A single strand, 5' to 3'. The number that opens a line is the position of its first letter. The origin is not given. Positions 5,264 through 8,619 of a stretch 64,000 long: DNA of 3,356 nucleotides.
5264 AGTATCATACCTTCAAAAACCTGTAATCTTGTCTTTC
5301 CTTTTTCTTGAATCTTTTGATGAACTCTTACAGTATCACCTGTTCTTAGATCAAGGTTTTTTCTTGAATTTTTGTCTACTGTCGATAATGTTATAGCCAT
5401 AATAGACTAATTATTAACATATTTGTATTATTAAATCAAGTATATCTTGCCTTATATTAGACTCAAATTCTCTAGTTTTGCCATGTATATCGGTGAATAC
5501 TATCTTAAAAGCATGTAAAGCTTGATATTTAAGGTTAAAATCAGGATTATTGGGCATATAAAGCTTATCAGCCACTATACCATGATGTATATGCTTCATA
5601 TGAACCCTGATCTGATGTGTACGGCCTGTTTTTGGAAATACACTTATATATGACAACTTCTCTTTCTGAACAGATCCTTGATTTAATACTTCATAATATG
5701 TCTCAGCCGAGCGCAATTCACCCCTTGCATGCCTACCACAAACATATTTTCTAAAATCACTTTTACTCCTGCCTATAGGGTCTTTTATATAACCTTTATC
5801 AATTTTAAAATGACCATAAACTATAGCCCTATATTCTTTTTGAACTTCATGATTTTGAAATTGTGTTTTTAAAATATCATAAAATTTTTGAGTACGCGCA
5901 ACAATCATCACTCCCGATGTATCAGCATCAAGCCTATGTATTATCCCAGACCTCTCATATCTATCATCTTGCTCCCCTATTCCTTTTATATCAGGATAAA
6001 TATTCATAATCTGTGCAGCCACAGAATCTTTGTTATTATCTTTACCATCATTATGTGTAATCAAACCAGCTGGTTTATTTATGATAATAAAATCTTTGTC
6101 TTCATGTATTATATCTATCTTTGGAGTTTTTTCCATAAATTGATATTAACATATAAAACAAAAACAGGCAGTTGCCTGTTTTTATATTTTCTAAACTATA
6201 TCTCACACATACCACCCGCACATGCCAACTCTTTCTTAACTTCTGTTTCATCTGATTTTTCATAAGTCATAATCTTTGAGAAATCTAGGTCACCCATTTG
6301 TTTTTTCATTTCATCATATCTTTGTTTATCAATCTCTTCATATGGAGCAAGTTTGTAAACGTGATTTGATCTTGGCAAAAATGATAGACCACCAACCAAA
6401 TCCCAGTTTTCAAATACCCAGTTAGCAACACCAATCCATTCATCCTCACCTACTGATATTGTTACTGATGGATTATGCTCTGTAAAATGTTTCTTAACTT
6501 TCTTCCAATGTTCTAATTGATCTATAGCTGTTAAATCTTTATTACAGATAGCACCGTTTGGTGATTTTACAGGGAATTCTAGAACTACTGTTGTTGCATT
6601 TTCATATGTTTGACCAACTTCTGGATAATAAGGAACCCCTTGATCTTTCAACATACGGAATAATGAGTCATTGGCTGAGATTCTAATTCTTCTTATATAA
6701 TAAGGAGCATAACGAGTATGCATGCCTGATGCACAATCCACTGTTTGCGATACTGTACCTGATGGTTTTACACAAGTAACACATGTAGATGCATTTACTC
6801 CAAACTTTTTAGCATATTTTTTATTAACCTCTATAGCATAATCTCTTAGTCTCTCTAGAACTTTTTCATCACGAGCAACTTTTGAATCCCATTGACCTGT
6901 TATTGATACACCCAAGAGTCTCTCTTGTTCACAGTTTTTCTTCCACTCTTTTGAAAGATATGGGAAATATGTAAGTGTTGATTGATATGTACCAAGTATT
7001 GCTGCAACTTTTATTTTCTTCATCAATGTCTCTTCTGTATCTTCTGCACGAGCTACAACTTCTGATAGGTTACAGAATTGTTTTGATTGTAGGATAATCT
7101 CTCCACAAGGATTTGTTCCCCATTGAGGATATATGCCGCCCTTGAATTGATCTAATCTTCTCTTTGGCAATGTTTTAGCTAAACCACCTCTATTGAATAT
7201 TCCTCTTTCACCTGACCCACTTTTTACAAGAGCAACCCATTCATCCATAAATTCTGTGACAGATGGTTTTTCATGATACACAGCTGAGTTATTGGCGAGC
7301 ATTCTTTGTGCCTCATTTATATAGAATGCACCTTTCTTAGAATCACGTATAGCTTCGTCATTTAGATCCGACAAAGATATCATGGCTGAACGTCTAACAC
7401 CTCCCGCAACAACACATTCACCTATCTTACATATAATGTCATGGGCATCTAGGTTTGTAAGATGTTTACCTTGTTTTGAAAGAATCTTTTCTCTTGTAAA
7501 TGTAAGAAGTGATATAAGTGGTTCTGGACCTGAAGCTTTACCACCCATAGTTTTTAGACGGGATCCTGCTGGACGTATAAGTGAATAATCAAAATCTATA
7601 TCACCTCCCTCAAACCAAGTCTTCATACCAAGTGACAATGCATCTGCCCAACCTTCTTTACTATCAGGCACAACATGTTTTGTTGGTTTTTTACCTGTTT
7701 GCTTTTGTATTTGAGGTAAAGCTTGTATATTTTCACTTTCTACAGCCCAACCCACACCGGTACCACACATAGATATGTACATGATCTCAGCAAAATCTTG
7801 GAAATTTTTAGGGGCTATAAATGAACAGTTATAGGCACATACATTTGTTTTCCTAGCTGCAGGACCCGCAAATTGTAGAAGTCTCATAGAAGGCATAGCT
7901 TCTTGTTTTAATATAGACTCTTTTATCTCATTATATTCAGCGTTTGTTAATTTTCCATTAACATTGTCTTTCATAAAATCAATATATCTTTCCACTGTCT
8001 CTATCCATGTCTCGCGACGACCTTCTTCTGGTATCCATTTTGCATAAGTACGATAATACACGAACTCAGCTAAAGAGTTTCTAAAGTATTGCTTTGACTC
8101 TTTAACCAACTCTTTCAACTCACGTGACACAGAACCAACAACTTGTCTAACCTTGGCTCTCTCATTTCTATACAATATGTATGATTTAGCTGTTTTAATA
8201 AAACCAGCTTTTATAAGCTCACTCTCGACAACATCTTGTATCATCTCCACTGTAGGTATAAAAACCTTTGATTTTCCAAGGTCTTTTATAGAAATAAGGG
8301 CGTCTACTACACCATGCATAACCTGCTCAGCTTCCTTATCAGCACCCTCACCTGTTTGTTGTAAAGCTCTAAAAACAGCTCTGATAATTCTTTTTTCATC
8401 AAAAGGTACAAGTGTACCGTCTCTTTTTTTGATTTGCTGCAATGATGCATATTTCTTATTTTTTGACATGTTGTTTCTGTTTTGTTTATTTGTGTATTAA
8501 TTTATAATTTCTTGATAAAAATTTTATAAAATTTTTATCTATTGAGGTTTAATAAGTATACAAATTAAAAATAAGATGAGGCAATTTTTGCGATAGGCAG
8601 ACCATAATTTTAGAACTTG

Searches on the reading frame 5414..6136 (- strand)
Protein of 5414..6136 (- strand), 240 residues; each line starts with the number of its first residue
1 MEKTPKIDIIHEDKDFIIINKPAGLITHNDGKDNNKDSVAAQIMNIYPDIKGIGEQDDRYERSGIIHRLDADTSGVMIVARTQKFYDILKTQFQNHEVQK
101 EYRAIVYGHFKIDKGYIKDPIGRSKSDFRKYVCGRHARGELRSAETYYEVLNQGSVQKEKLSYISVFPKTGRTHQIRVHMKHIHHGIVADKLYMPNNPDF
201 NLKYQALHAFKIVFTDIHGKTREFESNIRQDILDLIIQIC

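Call 9: search_protein_families(library=pfam, proteins=[window:5414-6136:-], max_evalue=0.01)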
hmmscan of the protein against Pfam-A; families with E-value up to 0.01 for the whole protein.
window:5414-6136:- (240 aa): 1 family
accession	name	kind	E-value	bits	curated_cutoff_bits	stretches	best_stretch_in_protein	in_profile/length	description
PF00849.27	PseudoU_synth_2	-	3.5e-32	112.2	26.8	1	15-182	1-152/152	RNA pseudouridylate synthase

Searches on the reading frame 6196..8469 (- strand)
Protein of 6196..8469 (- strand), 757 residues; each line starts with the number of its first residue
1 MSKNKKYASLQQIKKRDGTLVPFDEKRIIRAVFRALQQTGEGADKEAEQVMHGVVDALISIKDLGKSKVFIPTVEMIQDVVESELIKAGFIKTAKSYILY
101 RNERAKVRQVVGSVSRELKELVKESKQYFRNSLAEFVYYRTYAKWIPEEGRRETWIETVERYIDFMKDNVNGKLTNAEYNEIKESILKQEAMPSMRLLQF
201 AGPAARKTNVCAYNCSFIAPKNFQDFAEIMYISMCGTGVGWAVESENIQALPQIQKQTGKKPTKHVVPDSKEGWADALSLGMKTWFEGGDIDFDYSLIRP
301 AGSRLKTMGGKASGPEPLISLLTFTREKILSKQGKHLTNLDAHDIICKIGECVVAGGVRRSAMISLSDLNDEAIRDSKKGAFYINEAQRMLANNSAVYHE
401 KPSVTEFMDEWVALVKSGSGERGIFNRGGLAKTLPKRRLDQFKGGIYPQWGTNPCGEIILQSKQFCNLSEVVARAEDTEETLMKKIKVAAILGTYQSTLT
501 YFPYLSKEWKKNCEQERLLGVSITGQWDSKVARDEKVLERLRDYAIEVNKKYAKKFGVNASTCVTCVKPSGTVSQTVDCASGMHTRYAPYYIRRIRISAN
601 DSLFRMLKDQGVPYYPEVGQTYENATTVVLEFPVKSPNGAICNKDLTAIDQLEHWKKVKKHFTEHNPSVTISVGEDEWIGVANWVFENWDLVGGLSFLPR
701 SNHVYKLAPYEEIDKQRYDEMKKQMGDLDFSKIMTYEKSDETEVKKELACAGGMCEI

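Call 52: search_protein_families(library=pfam, proteins=[window:6196-8469:-], max_evalue=0.0001)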
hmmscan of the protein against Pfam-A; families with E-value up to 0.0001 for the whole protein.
window:6196-8469:- (757 aa): 4 families
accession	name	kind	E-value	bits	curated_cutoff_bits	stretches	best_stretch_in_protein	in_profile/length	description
PF03477.21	ATP-cone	-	3.1e-20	72.9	25.8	1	12-105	2-87/88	ATP cone domain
PF17975.6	RNR_Alpha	-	1.2e-12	48.7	26.4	1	122-191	9-77/101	Ribonucleotide reductase alpha domain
PF21995.1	RNR-II_ins_dom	-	3.8e-09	37.2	27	1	262-323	34-101/107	B12-dependent ribonucleotide reductase, insertion domain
PF02867.20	Ribonuc_red_lgC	-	1.7e-07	30.7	23.9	0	551-615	371-438/523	Ribonucleotide reductase, barrel domain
